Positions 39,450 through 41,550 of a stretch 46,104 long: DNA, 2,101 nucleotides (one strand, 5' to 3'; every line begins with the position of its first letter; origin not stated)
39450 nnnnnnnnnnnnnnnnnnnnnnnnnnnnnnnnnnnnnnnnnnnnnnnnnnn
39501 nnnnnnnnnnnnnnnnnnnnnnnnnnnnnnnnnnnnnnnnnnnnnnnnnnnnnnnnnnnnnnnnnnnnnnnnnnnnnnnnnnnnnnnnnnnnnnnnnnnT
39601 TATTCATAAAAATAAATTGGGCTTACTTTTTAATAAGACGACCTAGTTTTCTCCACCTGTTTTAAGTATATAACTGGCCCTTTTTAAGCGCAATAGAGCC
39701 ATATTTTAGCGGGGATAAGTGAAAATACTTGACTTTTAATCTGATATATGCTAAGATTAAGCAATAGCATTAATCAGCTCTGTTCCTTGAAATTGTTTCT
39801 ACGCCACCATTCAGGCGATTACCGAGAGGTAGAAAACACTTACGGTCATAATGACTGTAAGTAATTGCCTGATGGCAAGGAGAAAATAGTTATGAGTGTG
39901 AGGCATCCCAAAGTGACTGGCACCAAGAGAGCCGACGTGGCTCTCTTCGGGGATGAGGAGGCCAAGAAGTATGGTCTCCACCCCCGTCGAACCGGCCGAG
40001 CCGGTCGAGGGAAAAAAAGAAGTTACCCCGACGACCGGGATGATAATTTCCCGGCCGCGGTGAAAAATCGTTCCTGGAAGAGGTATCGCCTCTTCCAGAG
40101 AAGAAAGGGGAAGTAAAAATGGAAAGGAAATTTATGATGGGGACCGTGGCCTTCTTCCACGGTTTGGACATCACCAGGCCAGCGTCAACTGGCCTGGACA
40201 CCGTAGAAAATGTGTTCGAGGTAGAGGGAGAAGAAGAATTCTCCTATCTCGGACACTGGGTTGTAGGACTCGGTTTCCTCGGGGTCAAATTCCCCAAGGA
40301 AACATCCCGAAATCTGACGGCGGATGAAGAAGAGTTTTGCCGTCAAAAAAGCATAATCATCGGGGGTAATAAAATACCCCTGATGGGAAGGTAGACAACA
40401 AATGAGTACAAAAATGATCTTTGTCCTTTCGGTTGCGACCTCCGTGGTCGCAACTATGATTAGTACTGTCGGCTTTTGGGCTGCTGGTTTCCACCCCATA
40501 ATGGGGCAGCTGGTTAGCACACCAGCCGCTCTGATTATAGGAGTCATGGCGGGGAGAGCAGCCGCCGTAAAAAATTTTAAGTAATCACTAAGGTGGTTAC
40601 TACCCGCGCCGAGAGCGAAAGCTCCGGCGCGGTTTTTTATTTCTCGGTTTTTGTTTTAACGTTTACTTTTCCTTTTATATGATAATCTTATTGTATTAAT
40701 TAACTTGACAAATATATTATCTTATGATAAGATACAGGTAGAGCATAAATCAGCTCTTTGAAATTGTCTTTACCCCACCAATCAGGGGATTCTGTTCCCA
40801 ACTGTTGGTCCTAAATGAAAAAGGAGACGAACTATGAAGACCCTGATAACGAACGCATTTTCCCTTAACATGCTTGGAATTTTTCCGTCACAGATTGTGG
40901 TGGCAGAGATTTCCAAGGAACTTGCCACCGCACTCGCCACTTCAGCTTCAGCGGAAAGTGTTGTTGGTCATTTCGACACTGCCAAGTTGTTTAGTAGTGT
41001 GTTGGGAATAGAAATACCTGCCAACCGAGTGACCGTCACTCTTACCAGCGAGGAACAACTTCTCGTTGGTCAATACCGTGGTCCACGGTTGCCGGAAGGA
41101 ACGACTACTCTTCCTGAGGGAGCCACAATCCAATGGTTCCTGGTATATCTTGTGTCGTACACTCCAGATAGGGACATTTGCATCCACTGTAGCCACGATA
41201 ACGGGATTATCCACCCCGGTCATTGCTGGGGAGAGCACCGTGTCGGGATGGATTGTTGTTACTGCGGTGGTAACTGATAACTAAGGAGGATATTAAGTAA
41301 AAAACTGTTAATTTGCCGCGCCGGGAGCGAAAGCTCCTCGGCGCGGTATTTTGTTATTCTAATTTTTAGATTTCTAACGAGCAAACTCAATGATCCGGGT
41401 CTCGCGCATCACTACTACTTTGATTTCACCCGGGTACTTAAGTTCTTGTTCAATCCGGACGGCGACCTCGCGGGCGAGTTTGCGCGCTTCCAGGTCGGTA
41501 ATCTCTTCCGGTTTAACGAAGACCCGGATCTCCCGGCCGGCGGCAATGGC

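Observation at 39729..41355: Two tandem moron-like cassettes sharing promoter, 5' leader, post-stop region and terminator but carrying unrelated genes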

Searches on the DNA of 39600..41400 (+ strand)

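Call 6: search_rna_families(source=window, start=39600, end=41400, threshold=evalue, max_evalue=10, show_alignments=3)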
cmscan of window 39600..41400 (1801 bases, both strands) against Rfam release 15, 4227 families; matches with E-value up to 10: 9.
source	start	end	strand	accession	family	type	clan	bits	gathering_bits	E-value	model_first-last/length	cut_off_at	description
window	40291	40430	-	RF00012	U3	Gene; snRNA; snoRNA; CD-box;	CL00100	20.1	34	0.076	1-219/219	no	Small nucleolar RNA U3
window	40061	40141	+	RF02055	STnc380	Gene; sRNA;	-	19.1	60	0.87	1-108/108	no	Enterobacterial sRNA STnc380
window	40594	40644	-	RF02416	TCV_H4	Cis-reg;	-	18.2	50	5.5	1-51/51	no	Turnip crinkle virus 3'UTR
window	40012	40135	-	RF02883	BcKCsr2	Gene; sRNA;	-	18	40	0.32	1-129/129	no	Burkholderia sRNA 2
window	41297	41375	-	RF00243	traJ_5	Cis-reg;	CL00016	18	50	9.9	1-109/109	no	traJ 5' UTR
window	40013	40162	+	RF00516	ylbH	Cis-reg; leader;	-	17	50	1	1-122/122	no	ylbH leader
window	39976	40059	+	RF01973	H19_2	Gene; lncRNA;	-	12.5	50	4.5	1-69/69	no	H19 conserved region 2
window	40575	40636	-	RF01477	rli43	Gene; sRNA;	-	12.5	100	5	1-255/255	no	Listeria sRNA rli43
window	40388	40445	-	RF02409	snoR125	Gene; snRNA; snoRNA; CD-box;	-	12.4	100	9.8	72-139/200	no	Small nucleolar RNA snoR125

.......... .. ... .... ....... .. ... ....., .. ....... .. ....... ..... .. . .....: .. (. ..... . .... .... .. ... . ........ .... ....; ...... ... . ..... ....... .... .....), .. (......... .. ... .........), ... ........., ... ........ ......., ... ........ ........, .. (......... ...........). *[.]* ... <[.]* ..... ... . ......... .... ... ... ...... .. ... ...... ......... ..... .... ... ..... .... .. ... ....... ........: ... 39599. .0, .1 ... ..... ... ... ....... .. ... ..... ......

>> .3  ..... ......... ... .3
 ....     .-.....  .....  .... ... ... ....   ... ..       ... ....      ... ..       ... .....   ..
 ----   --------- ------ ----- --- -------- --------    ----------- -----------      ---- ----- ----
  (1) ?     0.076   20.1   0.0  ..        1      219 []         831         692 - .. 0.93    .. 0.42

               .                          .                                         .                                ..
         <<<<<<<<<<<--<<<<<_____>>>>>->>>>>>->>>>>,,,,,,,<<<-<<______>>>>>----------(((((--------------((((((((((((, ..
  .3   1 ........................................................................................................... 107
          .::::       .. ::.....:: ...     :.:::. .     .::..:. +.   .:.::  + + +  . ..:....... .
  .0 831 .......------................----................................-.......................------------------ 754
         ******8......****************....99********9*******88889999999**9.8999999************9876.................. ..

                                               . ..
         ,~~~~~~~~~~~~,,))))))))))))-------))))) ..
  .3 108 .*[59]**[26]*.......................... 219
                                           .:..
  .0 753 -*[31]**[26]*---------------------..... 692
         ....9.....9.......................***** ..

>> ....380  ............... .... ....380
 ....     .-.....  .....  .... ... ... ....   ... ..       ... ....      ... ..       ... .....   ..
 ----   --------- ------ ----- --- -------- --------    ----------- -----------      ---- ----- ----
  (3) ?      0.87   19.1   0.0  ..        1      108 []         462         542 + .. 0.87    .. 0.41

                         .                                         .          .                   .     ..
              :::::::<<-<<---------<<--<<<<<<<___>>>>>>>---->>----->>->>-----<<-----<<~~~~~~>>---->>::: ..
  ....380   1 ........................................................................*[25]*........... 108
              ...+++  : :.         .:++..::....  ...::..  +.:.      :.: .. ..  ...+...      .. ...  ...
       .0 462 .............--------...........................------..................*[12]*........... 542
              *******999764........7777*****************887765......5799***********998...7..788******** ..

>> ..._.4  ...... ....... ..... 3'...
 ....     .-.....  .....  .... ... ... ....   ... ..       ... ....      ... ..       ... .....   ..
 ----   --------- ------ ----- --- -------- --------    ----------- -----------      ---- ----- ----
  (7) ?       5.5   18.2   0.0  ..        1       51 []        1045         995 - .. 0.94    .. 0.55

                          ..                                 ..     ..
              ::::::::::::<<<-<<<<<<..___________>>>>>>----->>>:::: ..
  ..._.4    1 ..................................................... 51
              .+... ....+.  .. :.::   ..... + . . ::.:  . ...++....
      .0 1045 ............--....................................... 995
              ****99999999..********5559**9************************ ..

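Call 59: search_rna_families(source=L056, threshold=evalue, max_evalue=1, show_alignments=2)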
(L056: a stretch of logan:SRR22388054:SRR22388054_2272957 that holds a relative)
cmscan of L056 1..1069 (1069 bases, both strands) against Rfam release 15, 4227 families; matches with E-value up to 1: 3.
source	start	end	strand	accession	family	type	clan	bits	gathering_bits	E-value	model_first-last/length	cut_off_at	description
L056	804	856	+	RF00008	Hammerhead_3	Gene; ribozyme;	CL00010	29.8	48.5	0.00043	1-54/54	no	Hammerhead ribozyme (type III)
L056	34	90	+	RF00008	Hammerhead_3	Gene; ribozyme;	CL00010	29.6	48.5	0.0005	1-54/54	no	Hammerhead ribozyme (type III)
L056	737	804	+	RF00499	Parecho_CRE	Cis-reg;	-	18.9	55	0.49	1-116/116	no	Human parechovirus 1 (HPeV1) cis regulatory element (CRE)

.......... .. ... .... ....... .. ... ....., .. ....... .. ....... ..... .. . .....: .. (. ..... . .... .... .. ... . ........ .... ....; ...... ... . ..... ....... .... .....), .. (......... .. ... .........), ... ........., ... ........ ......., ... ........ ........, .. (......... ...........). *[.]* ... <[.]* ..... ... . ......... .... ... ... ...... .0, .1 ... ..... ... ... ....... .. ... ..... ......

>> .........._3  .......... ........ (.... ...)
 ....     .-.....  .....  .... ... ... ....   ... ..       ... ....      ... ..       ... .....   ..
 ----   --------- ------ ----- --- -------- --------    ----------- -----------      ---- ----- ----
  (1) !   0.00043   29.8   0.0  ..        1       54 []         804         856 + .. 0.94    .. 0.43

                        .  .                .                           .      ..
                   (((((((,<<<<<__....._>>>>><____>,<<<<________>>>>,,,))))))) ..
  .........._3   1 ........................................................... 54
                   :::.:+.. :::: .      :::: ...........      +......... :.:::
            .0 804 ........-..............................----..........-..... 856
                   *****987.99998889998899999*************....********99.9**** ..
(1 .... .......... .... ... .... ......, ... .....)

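Call 73: build_rna_model(alignment_id=A7, structure=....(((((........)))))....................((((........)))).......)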
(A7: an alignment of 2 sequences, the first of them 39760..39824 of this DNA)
Model R1 built from alignment A7 (2 sequences, 65 columns); structure: as given.
model positions 65; base pairs 9; branch points 1; effective number of sequences 2; information 0.84 bits per position. Calibrated on 0.2 Mb of random sequence (short: E-values are rough).
structure used (alignment columns):
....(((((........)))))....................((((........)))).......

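Call 74: search_with_rna_model(model_id=R1, sources=[window, L006, L008, L009, L047, L048, L049, L050, L051, L052, L053, L054, L055, L056, L014, L026, L045], max_evalue=10, show_alignments=4)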
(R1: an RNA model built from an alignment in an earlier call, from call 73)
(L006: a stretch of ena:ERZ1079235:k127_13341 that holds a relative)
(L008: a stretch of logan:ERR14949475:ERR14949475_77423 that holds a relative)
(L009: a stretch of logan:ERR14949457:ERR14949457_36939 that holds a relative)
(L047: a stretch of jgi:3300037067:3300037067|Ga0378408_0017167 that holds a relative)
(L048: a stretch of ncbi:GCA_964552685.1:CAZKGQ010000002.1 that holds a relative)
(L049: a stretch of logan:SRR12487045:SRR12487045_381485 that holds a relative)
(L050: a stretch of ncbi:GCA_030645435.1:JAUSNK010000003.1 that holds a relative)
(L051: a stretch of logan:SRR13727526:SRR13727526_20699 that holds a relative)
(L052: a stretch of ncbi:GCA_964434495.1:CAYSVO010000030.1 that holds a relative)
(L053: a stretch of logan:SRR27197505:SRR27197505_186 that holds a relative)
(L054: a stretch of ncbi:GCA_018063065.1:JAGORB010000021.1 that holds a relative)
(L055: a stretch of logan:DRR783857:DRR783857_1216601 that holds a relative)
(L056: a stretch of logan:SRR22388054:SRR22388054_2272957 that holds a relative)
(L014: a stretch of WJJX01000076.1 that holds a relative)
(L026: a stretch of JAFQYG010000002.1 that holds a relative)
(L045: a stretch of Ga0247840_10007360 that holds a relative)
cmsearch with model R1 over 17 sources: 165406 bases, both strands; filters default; matches with E-value up to 10: 5.
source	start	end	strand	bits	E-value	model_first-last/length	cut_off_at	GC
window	39760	39824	+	91.2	1.4e-17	1-65/65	no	0.43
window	40736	40795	+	84.7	4e-16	1-65/65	no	0.42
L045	2922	3000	+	17.5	0.31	1-65/65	no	0.35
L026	2208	2260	-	15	1.1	1-65/65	no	0.26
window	7455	7505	+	11.2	7.6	1-65/65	no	0.24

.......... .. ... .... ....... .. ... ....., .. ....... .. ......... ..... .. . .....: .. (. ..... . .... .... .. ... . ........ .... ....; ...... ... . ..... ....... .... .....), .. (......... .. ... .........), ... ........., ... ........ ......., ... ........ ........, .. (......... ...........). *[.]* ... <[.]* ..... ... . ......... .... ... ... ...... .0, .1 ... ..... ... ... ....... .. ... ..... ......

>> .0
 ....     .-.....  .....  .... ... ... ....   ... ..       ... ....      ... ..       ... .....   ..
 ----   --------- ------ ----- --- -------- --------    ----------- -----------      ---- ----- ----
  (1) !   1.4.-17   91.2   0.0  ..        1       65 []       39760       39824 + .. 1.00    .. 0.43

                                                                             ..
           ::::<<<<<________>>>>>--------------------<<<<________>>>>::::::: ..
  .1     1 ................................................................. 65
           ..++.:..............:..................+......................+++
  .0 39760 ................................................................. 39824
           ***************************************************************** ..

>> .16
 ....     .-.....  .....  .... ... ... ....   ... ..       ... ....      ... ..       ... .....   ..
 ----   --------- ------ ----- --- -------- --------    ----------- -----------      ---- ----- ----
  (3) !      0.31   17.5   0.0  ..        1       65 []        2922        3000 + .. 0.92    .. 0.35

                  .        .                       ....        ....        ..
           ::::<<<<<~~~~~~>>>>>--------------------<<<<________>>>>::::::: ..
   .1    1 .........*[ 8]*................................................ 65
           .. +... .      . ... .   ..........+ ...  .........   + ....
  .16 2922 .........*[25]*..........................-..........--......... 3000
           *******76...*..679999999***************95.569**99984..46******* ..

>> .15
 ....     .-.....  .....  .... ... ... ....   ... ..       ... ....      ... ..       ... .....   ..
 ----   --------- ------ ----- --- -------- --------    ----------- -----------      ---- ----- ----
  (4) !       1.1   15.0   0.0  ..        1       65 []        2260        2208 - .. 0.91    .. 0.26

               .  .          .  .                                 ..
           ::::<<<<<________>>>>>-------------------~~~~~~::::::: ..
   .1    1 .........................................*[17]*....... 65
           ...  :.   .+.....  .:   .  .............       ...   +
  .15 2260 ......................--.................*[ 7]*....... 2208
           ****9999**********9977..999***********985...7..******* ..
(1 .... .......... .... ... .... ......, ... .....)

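Call 96: search_with_rna_model(model_id=R1, sources=[L057, L058, L059, L060, L061, L062, L063, L064, L065, L066, L067, L068, L069, L070, L071, L072, L073, L074, L075, L076, L077, L078, L079, L080, L081, L082, L083, L084, L085, L086, L087, L088, L089, L090, L091, L092, L093, L094, L095, L096, L097, L098, L099, L100, L101, L102, L103, L104, L105, L106, L107, L108, L109, L110, L111, L112, L113, L114, L115], max_evalue=10)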
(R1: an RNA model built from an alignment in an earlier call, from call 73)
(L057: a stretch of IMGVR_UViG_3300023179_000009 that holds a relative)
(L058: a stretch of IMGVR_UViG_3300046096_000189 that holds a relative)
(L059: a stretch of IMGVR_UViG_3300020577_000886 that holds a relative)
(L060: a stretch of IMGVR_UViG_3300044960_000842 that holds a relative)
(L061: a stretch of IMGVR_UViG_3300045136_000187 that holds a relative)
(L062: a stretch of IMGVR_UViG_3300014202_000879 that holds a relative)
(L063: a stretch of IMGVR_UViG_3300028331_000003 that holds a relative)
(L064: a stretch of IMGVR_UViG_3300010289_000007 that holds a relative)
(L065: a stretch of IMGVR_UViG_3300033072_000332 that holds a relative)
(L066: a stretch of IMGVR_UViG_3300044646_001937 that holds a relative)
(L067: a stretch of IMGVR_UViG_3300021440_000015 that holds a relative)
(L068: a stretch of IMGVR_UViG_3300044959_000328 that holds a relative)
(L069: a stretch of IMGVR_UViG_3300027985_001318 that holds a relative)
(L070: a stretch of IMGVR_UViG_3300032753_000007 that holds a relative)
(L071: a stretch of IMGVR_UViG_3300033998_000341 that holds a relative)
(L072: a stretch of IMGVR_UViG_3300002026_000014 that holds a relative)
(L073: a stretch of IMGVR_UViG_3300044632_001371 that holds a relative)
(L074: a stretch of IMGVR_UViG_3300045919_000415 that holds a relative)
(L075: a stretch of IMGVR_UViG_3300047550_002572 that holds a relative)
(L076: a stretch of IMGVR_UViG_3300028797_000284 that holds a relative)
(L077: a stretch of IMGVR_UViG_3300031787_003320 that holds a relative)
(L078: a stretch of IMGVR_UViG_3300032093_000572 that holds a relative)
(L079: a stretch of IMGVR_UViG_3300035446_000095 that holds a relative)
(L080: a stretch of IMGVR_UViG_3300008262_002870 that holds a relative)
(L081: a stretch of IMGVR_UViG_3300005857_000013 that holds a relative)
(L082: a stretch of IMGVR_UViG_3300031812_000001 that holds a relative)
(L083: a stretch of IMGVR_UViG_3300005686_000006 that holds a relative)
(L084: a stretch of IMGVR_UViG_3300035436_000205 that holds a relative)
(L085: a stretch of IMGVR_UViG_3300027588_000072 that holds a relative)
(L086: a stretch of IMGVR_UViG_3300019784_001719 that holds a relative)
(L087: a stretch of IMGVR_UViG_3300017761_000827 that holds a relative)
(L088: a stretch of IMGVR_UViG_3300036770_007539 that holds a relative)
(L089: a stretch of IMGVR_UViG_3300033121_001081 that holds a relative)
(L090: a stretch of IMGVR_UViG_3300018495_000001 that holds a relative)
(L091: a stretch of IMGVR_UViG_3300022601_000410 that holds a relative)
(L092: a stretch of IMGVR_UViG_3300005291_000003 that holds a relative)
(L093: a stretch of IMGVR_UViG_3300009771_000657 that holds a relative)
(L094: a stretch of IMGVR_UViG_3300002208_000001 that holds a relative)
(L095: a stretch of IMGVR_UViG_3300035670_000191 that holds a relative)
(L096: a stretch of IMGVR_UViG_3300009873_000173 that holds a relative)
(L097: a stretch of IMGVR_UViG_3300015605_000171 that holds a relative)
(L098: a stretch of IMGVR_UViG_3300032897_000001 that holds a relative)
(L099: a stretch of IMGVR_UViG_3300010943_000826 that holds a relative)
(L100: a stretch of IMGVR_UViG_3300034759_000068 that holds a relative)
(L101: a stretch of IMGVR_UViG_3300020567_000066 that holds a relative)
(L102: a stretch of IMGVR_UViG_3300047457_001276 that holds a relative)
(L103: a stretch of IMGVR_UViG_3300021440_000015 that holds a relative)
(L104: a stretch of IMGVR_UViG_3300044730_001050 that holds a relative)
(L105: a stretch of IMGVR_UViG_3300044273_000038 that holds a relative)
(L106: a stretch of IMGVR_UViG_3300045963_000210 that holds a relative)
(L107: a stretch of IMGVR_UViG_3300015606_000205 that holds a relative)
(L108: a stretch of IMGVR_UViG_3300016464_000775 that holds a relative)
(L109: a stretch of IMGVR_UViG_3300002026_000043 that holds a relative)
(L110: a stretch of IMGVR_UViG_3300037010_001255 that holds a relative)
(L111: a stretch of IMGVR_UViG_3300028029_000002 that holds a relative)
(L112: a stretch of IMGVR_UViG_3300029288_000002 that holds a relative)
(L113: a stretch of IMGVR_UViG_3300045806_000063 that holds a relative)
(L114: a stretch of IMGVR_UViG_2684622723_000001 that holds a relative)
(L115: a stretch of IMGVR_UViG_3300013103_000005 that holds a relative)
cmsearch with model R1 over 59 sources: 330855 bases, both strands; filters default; matches with E-value up to 10: 3.
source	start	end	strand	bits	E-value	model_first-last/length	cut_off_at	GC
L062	2671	2736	+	15.1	2.1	1-65/65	no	0.44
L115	2636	2712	-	13.9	3.9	1-65/65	no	0.44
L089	5706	5765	+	12.4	8.3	1-65/65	no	0.45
